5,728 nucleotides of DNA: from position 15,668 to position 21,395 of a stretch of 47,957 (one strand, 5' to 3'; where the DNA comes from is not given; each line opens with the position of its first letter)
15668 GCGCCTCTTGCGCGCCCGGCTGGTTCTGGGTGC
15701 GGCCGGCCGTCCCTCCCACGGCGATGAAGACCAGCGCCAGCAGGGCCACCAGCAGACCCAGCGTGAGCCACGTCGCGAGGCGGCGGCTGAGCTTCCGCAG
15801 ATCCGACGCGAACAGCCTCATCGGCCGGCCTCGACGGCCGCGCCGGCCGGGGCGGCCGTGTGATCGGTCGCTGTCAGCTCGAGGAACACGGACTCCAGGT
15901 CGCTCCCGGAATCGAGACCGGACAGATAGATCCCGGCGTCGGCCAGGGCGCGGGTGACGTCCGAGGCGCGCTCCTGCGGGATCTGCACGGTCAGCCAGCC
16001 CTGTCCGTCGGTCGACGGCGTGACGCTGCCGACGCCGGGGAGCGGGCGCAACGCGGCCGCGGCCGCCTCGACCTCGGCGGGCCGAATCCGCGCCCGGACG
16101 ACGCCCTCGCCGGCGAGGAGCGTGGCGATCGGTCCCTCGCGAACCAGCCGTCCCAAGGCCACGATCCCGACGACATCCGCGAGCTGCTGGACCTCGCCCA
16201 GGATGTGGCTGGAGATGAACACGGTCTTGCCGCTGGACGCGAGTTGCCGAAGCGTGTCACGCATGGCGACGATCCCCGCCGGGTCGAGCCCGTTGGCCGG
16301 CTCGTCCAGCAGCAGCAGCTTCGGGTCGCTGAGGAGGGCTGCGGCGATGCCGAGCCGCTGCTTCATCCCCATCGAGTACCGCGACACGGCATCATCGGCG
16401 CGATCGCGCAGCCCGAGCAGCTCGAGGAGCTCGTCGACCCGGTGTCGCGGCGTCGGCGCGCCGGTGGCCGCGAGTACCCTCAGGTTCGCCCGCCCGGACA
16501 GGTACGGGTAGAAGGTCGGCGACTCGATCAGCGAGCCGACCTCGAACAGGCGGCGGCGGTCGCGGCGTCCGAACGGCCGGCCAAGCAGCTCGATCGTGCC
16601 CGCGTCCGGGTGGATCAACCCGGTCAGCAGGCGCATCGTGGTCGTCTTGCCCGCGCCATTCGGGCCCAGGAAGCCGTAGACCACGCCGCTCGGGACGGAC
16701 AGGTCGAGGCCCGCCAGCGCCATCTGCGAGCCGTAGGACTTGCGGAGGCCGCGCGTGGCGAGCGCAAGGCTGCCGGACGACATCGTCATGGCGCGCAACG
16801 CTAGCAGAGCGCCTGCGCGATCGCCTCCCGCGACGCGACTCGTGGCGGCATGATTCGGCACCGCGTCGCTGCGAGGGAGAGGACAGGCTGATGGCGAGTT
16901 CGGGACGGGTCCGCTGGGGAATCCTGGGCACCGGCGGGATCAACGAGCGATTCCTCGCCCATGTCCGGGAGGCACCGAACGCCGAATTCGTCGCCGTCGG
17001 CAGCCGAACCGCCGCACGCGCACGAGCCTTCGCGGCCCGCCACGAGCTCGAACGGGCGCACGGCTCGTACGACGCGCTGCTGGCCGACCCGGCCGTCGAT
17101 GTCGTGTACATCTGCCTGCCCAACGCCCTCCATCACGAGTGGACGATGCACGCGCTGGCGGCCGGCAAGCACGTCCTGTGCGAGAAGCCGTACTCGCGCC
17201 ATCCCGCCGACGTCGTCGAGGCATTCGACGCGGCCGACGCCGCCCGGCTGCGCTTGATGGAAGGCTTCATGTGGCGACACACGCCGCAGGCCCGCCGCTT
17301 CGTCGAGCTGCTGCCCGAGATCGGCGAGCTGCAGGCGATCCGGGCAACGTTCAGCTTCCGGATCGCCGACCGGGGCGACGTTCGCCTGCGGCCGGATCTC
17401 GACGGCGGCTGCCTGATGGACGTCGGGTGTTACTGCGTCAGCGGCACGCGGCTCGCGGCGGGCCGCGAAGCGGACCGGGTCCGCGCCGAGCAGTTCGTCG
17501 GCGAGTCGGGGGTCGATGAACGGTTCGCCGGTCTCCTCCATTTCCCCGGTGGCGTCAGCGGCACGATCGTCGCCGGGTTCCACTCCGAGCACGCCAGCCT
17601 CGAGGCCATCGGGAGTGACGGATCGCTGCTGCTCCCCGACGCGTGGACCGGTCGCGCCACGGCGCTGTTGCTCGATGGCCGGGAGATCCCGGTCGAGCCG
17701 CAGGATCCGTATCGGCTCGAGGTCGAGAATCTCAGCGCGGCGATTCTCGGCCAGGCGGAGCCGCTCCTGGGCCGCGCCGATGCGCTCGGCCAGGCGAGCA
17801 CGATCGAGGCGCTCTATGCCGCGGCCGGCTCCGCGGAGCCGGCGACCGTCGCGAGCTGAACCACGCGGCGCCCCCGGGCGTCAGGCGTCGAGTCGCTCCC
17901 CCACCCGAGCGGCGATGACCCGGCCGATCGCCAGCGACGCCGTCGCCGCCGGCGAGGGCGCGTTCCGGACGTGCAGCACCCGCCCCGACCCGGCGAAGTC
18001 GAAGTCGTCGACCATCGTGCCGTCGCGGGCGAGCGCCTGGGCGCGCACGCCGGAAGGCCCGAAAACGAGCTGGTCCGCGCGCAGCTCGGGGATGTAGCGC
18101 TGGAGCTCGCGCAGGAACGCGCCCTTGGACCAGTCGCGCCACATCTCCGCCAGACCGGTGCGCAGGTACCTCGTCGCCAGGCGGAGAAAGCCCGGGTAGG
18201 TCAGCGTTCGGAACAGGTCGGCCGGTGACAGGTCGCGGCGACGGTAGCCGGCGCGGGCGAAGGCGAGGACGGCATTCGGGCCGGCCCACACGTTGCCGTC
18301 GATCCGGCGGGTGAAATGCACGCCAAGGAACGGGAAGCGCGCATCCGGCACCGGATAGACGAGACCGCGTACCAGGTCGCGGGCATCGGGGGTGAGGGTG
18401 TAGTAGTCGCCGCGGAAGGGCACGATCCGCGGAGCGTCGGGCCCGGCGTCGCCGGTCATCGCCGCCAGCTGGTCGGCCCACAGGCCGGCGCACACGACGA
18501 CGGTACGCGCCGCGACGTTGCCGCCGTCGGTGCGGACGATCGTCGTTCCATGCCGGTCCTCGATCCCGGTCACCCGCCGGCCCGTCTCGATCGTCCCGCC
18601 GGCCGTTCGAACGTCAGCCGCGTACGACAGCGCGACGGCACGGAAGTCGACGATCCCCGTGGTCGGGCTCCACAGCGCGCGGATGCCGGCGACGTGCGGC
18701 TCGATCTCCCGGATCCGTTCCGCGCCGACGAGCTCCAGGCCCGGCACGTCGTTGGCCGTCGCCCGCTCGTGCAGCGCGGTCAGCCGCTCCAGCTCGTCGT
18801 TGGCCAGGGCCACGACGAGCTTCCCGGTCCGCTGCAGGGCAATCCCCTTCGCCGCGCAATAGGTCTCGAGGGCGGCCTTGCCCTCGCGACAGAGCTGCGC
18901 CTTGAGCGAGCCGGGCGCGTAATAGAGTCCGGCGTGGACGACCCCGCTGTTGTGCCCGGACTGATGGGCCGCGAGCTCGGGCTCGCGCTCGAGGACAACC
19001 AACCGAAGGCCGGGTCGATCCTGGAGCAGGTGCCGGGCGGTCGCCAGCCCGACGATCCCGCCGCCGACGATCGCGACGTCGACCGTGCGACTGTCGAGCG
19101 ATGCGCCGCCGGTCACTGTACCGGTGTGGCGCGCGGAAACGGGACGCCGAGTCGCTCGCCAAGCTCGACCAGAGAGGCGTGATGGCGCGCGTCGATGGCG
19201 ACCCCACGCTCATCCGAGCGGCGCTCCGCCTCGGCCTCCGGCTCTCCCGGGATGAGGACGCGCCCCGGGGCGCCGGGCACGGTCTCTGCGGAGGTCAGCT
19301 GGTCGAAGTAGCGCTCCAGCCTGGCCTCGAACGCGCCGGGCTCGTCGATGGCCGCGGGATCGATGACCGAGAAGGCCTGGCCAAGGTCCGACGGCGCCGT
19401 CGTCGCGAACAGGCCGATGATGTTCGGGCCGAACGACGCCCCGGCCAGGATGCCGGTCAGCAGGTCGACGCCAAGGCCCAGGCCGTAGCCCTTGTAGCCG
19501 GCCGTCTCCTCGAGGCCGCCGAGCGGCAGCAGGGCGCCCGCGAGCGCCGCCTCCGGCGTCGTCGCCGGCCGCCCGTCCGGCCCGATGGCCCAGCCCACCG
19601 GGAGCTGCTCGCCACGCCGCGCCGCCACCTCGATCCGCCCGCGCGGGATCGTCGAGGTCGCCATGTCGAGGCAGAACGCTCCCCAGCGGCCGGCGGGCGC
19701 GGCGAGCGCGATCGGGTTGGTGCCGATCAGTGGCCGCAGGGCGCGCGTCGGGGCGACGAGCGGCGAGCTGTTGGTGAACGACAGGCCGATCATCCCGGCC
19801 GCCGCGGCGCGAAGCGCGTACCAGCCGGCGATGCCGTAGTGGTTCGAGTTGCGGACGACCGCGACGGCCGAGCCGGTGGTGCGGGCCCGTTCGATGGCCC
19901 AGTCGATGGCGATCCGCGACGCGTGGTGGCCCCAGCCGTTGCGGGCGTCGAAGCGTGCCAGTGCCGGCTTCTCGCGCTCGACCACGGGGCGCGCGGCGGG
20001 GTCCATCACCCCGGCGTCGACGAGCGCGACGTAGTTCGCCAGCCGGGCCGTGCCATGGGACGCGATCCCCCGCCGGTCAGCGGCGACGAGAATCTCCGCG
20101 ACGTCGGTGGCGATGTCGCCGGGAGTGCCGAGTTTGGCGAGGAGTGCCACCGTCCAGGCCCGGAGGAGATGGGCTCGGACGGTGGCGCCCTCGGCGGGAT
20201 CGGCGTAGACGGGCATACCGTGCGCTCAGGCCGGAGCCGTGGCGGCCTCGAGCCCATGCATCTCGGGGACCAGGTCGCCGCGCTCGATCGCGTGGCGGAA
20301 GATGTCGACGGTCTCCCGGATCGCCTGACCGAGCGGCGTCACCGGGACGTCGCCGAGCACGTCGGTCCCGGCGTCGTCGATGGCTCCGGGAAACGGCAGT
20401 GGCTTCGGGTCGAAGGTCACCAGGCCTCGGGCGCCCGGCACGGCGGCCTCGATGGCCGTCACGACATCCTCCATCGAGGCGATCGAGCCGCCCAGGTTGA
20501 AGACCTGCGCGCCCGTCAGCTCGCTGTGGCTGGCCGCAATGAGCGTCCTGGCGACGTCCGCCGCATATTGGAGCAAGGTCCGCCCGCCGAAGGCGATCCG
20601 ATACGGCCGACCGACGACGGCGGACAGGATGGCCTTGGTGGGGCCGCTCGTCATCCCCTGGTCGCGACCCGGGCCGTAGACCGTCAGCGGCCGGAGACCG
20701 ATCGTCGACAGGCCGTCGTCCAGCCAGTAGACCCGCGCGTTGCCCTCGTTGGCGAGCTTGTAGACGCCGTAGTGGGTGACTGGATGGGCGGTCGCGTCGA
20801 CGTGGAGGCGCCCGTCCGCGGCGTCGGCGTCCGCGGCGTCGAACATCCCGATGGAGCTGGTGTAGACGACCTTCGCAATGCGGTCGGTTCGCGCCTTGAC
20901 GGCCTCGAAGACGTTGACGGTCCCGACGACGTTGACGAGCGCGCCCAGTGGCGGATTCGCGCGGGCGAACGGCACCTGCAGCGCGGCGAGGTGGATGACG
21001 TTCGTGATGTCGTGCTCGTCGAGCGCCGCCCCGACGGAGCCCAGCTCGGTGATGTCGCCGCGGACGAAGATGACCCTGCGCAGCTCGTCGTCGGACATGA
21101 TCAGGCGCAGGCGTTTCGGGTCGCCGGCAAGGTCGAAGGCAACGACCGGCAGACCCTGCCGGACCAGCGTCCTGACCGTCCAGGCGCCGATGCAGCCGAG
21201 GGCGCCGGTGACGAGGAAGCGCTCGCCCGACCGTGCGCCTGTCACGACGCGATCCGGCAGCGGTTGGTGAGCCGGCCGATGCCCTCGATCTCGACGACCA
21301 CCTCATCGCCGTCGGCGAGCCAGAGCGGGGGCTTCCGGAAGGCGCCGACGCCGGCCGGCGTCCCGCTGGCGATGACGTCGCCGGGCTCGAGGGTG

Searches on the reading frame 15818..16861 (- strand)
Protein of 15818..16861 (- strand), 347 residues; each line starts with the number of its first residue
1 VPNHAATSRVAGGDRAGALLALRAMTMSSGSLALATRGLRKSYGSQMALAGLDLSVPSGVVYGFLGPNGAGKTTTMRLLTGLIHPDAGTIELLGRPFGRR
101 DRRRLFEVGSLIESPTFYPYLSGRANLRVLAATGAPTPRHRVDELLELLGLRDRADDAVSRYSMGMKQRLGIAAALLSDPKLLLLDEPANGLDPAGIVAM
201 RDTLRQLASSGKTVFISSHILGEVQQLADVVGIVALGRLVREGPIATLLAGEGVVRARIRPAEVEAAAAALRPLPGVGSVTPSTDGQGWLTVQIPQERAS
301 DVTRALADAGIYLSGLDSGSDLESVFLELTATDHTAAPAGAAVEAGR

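Call 8: search_protein_families(library=pfam, proteins=[window:15818-16861:-])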
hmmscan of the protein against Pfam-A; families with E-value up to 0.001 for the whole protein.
window:15818-16861:- (347 aa): 2 families
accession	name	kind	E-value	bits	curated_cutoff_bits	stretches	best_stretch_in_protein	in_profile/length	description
PF00005.33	ABC_tran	-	5.8e-29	101.9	25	1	50-190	2-137/137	ABC transporter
PF13304.12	AAA_21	-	5.4e-14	53.4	27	1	145-221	221-300/304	AAA domain, putative AbiEii toxin, Type IV TA system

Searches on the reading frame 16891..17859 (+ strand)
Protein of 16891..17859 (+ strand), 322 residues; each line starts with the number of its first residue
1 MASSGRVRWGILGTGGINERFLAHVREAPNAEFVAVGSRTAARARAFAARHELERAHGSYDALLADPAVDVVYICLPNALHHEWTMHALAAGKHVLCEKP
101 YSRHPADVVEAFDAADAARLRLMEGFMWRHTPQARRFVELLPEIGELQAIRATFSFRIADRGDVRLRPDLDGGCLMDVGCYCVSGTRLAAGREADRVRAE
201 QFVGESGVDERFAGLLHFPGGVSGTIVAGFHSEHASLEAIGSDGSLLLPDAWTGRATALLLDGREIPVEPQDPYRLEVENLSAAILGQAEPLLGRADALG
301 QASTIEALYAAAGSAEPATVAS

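Call 8: search_protein_families(library=pfam, proteins=[window:16891-17859:+])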
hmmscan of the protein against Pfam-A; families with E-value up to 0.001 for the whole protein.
window:16891-17859:+ (322 aa): 3 families
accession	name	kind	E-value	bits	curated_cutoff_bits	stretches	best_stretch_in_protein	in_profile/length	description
PF01408.29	GFO_IDH_MocA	-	1.3e-26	94.1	24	1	7-126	1-120/120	Oxidoreductase family, NAD-binding Rossmann fold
PF22725.1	GFO_IDH_MocA_C3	-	2.9e-16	60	27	1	143-246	12-123/124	GFO/IDH/MocA C-terminal domain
PF02894.22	GFO_IDH_MocA_C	-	0.00037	20.8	22.9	0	165-313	33-211/218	Oxidoreductase family, C-terminal alpha/beta domain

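Call 10: search_protein_families(library=ncbifam, proteins=[window:16891-17859:+], max_evalue=0.00001)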
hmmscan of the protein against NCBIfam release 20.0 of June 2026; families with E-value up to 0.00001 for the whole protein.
window:16891-17859:+ (322 aa): 7 families
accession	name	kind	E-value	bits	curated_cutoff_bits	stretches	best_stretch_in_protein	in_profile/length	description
NF041392.1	XylDh_Gfo6_Halo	equivalog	3.2e-28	98.5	350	1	3-317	13-347/350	D-xylose 1-dehydrogenase Gfo6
TIGR04380.1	myo_inos_iolG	equivalog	3.1e-22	78.9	355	1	7-300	2-311/330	inositol 2-dehydrogenase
NF052479.1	LevoglcsnDh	equivalog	6.2e-19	67.9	650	1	40-155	45-162/386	levoglucosan dehydrogenase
NF040723.1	UDP-GlcNAcDh_Arch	equivalog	1.1e-15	58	450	1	8-293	2-282/302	UDP-N-acetylglucosamine 3-dehydrogenase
NF052679.1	InsChiInosDhIolG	equivalog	7.7e-11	41.6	540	1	7-140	3-139/343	bifunctional inositol 2-dehydrogenase/D-chiro-inositol 1-dehydrogenase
NF008607.0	PRK11579.1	subfamily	1.9e-09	37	330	1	6-106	4-102/346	oxidoreductase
NF007574.0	PRK10206.1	equivalog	1e-06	28.1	352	1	59-118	56-115/345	oxidoreductase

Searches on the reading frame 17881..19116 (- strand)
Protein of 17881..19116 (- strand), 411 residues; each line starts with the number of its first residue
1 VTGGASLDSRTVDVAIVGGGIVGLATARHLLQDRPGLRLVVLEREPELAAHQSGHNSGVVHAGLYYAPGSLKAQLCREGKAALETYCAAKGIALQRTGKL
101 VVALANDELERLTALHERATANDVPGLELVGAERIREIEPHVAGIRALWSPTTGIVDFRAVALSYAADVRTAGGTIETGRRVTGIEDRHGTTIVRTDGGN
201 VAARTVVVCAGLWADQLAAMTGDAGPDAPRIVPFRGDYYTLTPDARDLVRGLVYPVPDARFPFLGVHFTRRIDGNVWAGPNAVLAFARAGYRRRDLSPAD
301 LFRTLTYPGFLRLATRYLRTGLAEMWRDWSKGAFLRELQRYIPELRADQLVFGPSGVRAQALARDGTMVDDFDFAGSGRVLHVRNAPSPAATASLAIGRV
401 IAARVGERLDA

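Call 8: search_protein_families(library=pfam, proteins=[window:17881-19116:-])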
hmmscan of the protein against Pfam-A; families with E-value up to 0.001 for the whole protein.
window:17881-19116:- (411 aa): 7 families
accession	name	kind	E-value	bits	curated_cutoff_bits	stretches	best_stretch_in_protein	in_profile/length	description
PF01266.30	DAO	-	4.7e-65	220.9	27.9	1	13-404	1-353/353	FAD dependent oxidoreductase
PF07992.20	Pyr_redox_2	-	4.2e-06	26.8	26.1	0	13-97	2-81/291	Pyridine nucleotide-disulphide oxidoreductase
PF13454.12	NAD_binding_9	-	2.6e-05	24.7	21.8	0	15-48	1-36/155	FAD-NAD(P)-binding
PF13450.12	NAD_binding_8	-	9.1e-05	23.1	21.9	1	16-50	1-33/68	NAD(P)-binding Rossmann-like domain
PF05834.18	Lycopene_cycl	-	0.0001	22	23.4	0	13-48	1-36/380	Lycopene cyclase protein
PF01946.23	Thi4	-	0.00033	20.4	26.2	1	11-45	17-50/235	Thi4 family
PF01593.30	Amino_oxidase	-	0.00051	19.9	19.8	0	167-216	212-260/443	Flavin containing amine oxidoreductase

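Call 10: search_protein_families(library=ncbifam, proteins=[window:17881-19116:-], max_evalue=0.00001)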
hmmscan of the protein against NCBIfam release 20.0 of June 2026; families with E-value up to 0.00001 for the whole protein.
window:17881-19116:- (411 aa): 18 families
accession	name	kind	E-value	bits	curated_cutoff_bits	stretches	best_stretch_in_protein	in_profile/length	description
NF008726.1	PRK11728.1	equivalog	8.5e-157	521.9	299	1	13-402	2-388/389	L-2-hydroxyglutarate oxidase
NF033460.1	glycerol3P_ox_II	equivalog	1e-34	120.3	460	1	12-283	2-272/361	type 2 glycerol-3-phosphate oxidase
TIGR02352.1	thiamin_ThiO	equivalog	5.8e-20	71.7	250.8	1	14-219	1-212/351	glycine oxidase ThiO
TIGR03364.1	HpnW_proposed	hypoth_equivalog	7.2e-17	61.5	285.1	1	13-218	2-201/365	TIGR03364 family FAD-dependent oxidoreductase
NF002480.1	PRK01747.1-1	equivalog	1.1e-14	53.8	540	1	11-219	248-457/645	bifunctional tRNA (5-methylaminomethyl-2-thiouridine)(34)-methyltransferase MnmC2/FAD-dependent 5-carboxymethylaminomethyl-2-thiouridine(34)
TIGR03197.1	MnmC_Cterm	equivalog_domain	1.7e-13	50.4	174.2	1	13-220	1-209/400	FAD-dependent 5-carboxymethylaminomethyl-2-thiouridine(34) oxidoreductase MnmC1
TIGR03377.1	glycerol3P_GlpA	equivalog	4.6e-13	48.5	552.8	1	13-222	1-212/530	anaerobic glycerol-3-phosphate dehydrogenase subunit GlpA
NF008425.0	PRK11259.1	equivalog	5.4e-13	48.6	257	1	10-219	3-210/377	N-methyl-L-tryptophan oxidase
NF008313.0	PRK11101.1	equivalog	6.8e-13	48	425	1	8-220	5-219/548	anaerobic glycerol-3-phosphate dehydrogenase subunit A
NF050086.1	pipecolate_AmaA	exception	1.8e-12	46.6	600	1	10-214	24-237/425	L-pipecolate oxidase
NF001933.0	PRK00711.1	subfamily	3.6e-08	32.8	383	0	14-68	3-54/429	D-amino acid dehydrogenase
NF008899.0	PRK12266.1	equivalog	6.1e-08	31.5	360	0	9-66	4-58/508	glycerol-3-phosphate dehydrogenase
NF009906.0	PRK13369.1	equivalog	1.2e-07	30.7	352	0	9-66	4-58/502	glycerol-3-phosphate dehydrogenase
TIGR01373.1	soxB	subfamily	5.5e-07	28.8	529.45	1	11-222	30-248/407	sarcosine oxidase subunit beta family protein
NF009074.0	PRK12409.1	equivalog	1.3e-06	27.9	494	0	129-224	165-268/410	D-amino acid dehydrogenase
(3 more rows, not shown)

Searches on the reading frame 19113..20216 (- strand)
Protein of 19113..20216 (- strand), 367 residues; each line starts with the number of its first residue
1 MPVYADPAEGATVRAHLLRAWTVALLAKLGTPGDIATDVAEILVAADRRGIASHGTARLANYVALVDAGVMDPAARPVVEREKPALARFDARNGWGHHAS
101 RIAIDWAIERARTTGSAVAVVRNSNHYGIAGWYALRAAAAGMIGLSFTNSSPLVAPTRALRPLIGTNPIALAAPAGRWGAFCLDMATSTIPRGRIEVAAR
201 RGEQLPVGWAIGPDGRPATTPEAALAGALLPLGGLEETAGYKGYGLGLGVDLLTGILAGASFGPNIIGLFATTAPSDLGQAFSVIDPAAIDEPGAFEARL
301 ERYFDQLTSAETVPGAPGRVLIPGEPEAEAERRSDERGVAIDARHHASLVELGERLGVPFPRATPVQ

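Call 8: search_protein_families(library=pfam, proteins=[window:19113-20216:-])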
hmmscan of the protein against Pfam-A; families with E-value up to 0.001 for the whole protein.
window:19113-20216:- (367 aa): 1 family
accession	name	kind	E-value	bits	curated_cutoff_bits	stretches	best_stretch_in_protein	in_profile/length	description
PF02615.19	Ldh_2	-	7.3e-110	367.6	38.8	1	16-349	4-332/333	Malate/L-lactate dehydrogenase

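Call 10: search_protein_families(library=ncbifam, proteins=[window:19113-20216:-], max_evalue=0.00001)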
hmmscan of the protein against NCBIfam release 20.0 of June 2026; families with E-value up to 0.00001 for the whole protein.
window:19113-20216:- (367 aa): 5 families
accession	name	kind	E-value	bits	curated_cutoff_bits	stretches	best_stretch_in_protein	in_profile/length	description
NF040650.1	sulfolac_dhydr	equivalog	8.7e-71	238.9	500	1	24-358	14-335/339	L-sulfolactate dehydrogenase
NF011599.0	PRK15025.1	equivalog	1.1e-54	185.9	356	1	25-342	15-324/349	ureidoglycolate dehydrogenase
TIGR03175.1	AllD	equivalog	2e-53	181.8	496.2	1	26-343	16-325/349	ureidoglycolate dehydrogenase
NF007504.0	PRK10098.1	equivalog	3.6e-49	167.4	336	1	10-359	4-347/360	malate/lactate/ureidoglycolate dehydrogenase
NF009750.0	PRK13260.1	equivalog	1.7e-37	129.3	316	1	23-345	13-325/332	3-dehydro-L-gulonate 2-dehydrogenase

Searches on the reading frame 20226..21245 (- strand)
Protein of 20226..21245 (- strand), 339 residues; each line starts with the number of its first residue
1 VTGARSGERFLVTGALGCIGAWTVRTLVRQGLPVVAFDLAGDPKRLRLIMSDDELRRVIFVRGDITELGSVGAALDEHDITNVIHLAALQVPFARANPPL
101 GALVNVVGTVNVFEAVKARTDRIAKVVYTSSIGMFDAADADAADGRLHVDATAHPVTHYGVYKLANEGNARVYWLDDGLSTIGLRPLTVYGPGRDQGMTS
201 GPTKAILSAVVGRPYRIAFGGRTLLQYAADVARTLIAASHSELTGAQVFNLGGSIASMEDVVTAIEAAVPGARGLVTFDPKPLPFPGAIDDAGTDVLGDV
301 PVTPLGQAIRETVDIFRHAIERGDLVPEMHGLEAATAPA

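Call 8: search_protein_families(library=pfam, proteins=[window:20226-21245:-])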
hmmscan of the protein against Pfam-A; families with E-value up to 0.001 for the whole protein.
window:20226-21245:- (339 aa): 6 families
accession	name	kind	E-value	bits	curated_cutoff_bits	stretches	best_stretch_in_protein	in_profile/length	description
PF01370.27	Epimerase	-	1e-27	97.5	20.9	1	11-252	2-240/240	NAD dependent epimerase/dehydratase family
PF16363.11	GDP_Man_Dehyd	-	3.7e-21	76.4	27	1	11-244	1-242/332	GDP-mannose 4,6 dehydratase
PF01073.25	3Beta_HSD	-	3.4e-16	59.5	22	1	11-197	1-189/280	3-beta hydroxysteroid dehydrogenase/isomerase family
PF02719.21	Polysacc_synt_2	-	6.3e-09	35.9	20.2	1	11-130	2-127/293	Polysaccharide biosynthesis protein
PF04321.23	RmlD_sub_bind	-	1.9e-08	34.1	27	1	9-168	2-134/287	RmlD substrate binding domain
PF00106.31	adh_short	-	7.1e-05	22.8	26.6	1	11-77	4-70/195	short chain dehydrogenase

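Call 10: search_protein_families(library=ncbifam, proteins=[window:20226-21245:-], max_evalue=0.00001)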
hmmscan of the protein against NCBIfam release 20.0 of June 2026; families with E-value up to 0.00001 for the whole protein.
window:20226-21245:- (339 aa): 14 families
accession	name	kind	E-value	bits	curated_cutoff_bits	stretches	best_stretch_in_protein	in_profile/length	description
TIGR04180.1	EDH_00030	hypoth_equivalog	1.1e-17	64.1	475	1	11-268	2-255/297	NAD-dependent 4,6-dehydratase LegB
TIGR01179.1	galE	equivalog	1e-16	60.7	262.3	1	10-196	2-183/332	UDP-glucose 4-epimerase GalE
TIGR03466.1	HpnA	hypoth_equivalog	1.2e-13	50.7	367.65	1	10-302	3-279/327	hopanoid-associated sugar epimerase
NF043036.1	ErythonDh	equivalog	9.7e-13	48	325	1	10-167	3-157/321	D-erythronate dehydrogenase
TIGR01181.1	dTDP_gluc_dehyt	equivalog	4.7e-12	45.6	365.1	1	10-265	2-257/321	dTDP-glucose 4,6-dehydratase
NF042422.1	oxyalk_red_OleD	equivalog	9.2e-12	45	580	1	9-196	2-175/329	2-alkyl-3-oxoalkanoate reductase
NF007956.0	PRK10675.1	subfamily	1.3e-10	40.9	394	1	9-164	2-154/338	UDP-glucose 4-epimerase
NF011728.1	PRK15181.1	equivalog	6.7e-10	38.5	760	1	8-220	16-228/348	Vi polysaccharide biosynthesis UDP-N-acetylglucosaminuronic acid C-4 epimerase TviC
TIGR02622.1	CDP_4_6_dhtase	equivalog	8.1e-10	38.4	278.45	1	7-130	4-129/352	CDP-glucose 4,6-dehydratase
NF042423.1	oxyalk_red_Shew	equivalog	7.9e-09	35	580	1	8-193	9-178/331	2-alkyl-3-oxoalkanoate reductase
NF052578.1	StrlDmthSdmBMthl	equivalog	1.6e-07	31.4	600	1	11-265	4-241/328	sterol demethylase protein SdmB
NF005539.0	PRK07201.1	equivalog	6e-07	28.6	549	1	9-128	2-124/657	SDR family oxidoreductase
NF007582.0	PRK10217.1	equivalog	9.8e-07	28.2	698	1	9-256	3-256/355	dTDP-glucose 4,6-dehydratase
TIGR02197.1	heptose_epim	equivalog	4.7e-06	26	274.6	0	11-195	2-176/316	ADP-glyceromanno-heptose 6-epimerase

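Call 43: search_solved_structures(query=window:20226-21245:-, max_evalue=1e-12)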
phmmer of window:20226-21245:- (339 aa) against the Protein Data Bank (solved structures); distinct sequences matched with E-value up to 1e-12: 5.
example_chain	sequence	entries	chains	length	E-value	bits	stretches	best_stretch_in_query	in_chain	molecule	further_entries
7ys8_A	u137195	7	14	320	1.5e-20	76.8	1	9-319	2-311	UDP-glucose 4-epimerase | UDP-glucose 4-epimerase along with EC 5.1.3.2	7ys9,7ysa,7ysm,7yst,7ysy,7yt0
6kv9_A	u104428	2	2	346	1.8e-16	63.4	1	10-276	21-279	MoeE5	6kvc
6wjb_A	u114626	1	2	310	1.8e-15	60.1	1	6-266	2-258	NAD-dependent epimerase/dehydratase family protein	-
5u4q_A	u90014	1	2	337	3.4e-15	59.2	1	8-216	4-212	dTDP-glucose 4,6-dehydratase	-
6wj9_A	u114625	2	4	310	1.8e-14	56.9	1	6-266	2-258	NAD-dependent epimerase/dehydratase family protein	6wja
